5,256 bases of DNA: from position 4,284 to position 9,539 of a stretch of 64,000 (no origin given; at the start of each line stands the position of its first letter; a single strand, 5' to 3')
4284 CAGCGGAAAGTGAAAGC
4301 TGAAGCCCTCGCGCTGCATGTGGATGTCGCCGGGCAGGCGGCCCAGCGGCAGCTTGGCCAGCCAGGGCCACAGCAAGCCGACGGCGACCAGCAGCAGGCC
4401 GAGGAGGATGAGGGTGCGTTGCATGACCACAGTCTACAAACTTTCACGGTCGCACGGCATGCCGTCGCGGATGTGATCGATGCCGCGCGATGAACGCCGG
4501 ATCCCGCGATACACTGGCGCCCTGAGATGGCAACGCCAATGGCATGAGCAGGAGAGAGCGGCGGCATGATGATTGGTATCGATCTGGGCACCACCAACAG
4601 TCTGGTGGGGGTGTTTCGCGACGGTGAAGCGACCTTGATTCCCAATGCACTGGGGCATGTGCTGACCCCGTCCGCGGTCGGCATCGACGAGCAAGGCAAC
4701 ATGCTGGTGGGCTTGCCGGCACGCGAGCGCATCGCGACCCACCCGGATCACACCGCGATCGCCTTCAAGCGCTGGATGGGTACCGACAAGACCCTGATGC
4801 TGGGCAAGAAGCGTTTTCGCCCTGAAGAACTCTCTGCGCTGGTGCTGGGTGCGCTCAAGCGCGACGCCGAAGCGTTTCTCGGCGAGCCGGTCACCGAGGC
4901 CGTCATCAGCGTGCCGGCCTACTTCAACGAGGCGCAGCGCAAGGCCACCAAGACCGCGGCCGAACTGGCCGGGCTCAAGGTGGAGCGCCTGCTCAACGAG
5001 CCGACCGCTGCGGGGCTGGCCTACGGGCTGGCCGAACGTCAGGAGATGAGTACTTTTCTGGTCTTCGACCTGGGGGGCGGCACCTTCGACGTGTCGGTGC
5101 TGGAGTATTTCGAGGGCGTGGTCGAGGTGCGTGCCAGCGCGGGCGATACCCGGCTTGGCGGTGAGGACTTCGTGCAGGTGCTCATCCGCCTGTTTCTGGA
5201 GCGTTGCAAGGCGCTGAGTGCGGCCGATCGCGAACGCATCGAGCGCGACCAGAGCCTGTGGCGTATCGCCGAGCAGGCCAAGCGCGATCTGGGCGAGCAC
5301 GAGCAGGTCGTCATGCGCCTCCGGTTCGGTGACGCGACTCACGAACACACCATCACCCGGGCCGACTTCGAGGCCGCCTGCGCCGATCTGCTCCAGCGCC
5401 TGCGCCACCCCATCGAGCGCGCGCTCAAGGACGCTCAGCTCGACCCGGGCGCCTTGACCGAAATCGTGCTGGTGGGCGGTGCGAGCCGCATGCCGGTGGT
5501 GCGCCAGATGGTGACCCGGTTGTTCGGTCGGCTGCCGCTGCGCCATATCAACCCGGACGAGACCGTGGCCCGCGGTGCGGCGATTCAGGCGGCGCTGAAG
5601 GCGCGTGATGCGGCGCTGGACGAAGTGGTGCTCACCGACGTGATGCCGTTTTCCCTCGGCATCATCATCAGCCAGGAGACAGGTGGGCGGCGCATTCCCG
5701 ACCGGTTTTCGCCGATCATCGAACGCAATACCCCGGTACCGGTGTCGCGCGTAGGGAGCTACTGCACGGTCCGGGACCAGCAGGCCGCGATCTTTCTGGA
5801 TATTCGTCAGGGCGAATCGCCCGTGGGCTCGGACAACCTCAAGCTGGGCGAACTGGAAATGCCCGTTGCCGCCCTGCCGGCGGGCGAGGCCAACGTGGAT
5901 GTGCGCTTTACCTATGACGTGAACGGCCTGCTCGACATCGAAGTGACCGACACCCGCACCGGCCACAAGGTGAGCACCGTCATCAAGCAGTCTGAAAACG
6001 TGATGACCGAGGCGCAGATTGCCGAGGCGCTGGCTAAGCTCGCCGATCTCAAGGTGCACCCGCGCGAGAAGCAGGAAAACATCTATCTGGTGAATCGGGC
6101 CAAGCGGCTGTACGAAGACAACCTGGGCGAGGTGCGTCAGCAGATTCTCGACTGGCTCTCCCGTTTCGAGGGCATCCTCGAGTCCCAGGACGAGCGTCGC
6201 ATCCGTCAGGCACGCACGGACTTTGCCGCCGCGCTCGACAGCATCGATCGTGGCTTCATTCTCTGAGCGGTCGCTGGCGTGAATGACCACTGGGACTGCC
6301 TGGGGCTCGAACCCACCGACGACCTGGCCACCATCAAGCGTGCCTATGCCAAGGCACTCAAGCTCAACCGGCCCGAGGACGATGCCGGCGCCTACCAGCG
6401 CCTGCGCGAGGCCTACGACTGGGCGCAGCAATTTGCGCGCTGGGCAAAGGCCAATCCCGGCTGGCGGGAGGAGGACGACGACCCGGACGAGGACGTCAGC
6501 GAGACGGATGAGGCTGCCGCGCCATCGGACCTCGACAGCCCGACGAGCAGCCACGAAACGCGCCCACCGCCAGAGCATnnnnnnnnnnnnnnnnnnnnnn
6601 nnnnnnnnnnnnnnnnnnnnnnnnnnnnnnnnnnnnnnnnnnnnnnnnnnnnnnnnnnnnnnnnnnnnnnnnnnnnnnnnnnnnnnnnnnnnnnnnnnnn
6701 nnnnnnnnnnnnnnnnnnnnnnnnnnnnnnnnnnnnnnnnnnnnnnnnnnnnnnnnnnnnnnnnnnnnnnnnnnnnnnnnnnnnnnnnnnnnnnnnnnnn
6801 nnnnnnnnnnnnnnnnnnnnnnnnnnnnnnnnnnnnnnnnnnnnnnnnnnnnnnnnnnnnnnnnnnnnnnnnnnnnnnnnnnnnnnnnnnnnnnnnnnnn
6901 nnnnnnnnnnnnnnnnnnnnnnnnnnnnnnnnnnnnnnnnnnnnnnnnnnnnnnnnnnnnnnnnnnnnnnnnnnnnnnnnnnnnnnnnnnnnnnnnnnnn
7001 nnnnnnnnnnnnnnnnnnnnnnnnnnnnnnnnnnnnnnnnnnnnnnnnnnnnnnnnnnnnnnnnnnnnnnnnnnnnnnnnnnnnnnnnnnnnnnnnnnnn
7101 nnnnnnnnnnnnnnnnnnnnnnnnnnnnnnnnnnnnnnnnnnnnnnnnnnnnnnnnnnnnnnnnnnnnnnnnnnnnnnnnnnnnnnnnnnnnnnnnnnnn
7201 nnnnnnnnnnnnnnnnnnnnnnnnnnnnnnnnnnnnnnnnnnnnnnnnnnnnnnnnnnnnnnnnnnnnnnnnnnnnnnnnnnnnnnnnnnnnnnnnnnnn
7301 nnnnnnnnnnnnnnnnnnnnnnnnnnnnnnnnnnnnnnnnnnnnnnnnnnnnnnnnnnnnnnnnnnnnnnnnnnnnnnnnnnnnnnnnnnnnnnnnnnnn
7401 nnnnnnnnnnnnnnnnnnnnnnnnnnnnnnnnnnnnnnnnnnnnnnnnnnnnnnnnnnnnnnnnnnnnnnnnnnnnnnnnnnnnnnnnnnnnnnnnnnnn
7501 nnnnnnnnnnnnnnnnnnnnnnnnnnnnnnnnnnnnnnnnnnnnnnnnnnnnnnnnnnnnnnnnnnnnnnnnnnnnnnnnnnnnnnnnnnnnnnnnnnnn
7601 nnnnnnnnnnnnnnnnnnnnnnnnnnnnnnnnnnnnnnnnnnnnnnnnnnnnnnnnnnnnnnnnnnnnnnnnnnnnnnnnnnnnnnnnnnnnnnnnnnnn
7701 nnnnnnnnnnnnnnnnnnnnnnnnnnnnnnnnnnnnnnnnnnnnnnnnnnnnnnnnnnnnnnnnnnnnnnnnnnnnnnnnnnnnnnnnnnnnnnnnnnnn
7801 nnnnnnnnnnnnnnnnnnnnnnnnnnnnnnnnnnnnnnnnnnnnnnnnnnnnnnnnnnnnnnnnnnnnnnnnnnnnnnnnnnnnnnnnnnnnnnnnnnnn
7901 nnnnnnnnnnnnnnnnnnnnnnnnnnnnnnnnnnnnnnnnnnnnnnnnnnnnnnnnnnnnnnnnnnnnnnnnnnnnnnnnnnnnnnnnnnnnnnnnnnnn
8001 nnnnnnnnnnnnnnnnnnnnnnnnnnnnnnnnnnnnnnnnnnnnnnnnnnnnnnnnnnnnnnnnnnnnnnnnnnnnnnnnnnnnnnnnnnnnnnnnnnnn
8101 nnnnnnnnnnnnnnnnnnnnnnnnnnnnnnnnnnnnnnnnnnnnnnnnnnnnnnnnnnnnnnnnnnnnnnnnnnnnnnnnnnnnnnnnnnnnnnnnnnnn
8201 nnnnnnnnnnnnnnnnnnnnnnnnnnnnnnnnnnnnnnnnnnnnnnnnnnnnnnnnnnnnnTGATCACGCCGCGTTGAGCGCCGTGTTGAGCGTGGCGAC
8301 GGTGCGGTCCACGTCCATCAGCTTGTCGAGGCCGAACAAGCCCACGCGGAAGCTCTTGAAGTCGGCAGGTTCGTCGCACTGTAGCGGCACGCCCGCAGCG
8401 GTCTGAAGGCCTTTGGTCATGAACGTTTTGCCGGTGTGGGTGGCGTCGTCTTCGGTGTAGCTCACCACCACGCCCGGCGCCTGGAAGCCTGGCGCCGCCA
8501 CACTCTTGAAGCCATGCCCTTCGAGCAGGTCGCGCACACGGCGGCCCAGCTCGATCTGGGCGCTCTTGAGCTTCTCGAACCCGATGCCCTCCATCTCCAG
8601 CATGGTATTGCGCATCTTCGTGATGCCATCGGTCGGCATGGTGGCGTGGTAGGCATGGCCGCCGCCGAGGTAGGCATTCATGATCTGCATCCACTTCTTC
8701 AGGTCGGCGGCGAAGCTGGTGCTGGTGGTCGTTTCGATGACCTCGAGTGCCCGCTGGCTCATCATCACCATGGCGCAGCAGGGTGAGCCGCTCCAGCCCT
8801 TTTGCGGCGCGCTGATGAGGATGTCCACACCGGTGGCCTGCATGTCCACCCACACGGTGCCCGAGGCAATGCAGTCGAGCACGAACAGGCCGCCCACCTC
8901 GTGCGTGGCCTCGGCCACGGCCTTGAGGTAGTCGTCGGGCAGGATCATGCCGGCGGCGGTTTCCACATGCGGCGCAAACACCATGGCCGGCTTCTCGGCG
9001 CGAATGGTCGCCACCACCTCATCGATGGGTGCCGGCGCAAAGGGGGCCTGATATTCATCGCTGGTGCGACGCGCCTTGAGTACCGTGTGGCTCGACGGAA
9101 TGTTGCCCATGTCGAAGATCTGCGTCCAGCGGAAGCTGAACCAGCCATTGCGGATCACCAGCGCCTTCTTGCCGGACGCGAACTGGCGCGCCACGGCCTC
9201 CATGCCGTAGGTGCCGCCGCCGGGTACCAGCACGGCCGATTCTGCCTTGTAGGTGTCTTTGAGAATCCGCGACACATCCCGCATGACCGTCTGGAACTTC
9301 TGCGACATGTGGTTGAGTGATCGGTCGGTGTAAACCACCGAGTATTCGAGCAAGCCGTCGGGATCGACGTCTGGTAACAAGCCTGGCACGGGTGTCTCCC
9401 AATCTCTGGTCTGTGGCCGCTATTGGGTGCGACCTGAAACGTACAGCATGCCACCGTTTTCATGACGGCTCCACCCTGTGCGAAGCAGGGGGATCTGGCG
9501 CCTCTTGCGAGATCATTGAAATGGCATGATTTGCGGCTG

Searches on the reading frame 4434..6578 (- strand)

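Call 78: search_protein_families(library=pfam, proteins=[window:4434-6578:-], max_evalue=0.00001)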
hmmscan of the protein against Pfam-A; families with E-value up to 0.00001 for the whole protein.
window:4434-6578:- (714 aa): 1 family
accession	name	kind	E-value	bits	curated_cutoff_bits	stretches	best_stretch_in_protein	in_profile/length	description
PF10712.14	NAD-GH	-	2.3e-58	198.5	22.8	2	145-594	31-473/576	NAD-specific glutamate dehydrogenase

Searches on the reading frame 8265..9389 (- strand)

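Call 78: search_protein_families(library=pfam, proteins=[window:8265-9389:-], max_evalue=0.00001)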
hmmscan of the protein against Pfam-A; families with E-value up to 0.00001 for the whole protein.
window:8265-9389:- (374 aa): 1 family
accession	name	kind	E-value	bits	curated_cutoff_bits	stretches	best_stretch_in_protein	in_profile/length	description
PF00266.25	Aminotran_5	-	1.8e-08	34.2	21.5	1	22-293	31-295/371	Aminotransferase class-V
